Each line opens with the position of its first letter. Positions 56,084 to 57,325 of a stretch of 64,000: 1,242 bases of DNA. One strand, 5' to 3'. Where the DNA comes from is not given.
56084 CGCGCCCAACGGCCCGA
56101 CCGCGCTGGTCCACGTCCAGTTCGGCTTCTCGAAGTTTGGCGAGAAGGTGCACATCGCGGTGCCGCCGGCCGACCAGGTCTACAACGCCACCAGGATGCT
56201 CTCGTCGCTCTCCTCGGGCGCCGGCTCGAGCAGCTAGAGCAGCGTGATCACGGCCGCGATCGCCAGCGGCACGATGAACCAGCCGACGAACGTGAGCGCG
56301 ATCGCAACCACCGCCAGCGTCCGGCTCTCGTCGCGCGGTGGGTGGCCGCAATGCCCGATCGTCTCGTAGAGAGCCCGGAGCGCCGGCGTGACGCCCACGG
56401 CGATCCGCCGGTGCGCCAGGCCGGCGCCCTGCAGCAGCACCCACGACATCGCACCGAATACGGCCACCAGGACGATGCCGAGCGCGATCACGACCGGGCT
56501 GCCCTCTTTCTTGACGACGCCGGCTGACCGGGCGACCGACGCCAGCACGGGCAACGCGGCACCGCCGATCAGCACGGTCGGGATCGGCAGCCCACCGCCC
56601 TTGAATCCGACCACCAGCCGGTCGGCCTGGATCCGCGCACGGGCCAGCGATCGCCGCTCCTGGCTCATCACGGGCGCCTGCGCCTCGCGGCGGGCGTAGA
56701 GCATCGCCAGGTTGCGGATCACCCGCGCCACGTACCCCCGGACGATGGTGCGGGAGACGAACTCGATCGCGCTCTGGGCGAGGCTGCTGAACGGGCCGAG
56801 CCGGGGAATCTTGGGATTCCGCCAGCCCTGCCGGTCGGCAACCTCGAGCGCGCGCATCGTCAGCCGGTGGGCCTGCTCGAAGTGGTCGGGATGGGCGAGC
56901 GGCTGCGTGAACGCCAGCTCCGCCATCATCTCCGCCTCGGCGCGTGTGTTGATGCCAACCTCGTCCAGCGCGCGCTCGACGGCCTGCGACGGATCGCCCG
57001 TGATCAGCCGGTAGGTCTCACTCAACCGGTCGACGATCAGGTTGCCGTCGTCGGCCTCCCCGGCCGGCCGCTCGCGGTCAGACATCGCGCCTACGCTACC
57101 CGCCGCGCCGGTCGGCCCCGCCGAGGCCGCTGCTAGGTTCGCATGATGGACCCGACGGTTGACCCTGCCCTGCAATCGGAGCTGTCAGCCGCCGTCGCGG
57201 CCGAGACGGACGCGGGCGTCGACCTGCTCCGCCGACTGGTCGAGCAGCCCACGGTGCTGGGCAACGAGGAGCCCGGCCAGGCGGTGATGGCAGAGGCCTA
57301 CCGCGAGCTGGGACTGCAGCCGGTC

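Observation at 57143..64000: ATP-grasp ligase / C45 Ntn-acyltransferase / M20 deacylase module with TetR-MFS exporter and GGT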

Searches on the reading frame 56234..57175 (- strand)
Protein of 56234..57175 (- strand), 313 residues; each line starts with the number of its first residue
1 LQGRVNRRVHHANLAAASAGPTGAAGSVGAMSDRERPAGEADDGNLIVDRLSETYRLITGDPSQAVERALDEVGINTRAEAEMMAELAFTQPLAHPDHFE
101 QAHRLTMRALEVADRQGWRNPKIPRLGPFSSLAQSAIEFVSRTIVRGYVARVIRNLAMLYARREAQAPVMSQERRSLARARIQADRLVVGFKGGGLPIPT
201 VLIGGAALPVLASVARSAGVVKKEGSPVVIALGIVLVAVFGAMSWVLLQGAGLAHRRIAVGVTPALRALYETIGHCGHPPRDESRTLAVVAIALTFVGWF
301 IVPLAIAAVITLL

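Call 8: search_protein_families(library=pfam, max_evalue=0.01, proteins=[window:56234-57175:-])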
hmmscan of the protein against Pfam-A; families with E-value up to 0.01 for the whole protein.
window:56234-57175:- (313 aa): 0 families

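Call 9: search_protein_families(library=ncbifam, max_evalue=0.01, proteins=[window:56234-57175:-])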
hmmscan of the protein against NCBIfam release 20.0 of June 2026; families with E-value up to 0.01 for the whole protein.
window:56234-57175:- (313 aa): 1 family
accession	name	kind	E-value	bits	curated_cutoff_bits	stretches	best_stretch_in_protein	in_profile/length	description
TIGR03445.1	mycothiol_MshB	equivalog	0.0035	17.3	224.35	1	94-184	137-231/284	N-acetyl-1-D-myo-inositol-2-amino-2-deoxy-alpha-D-glucopyranoside deacetylase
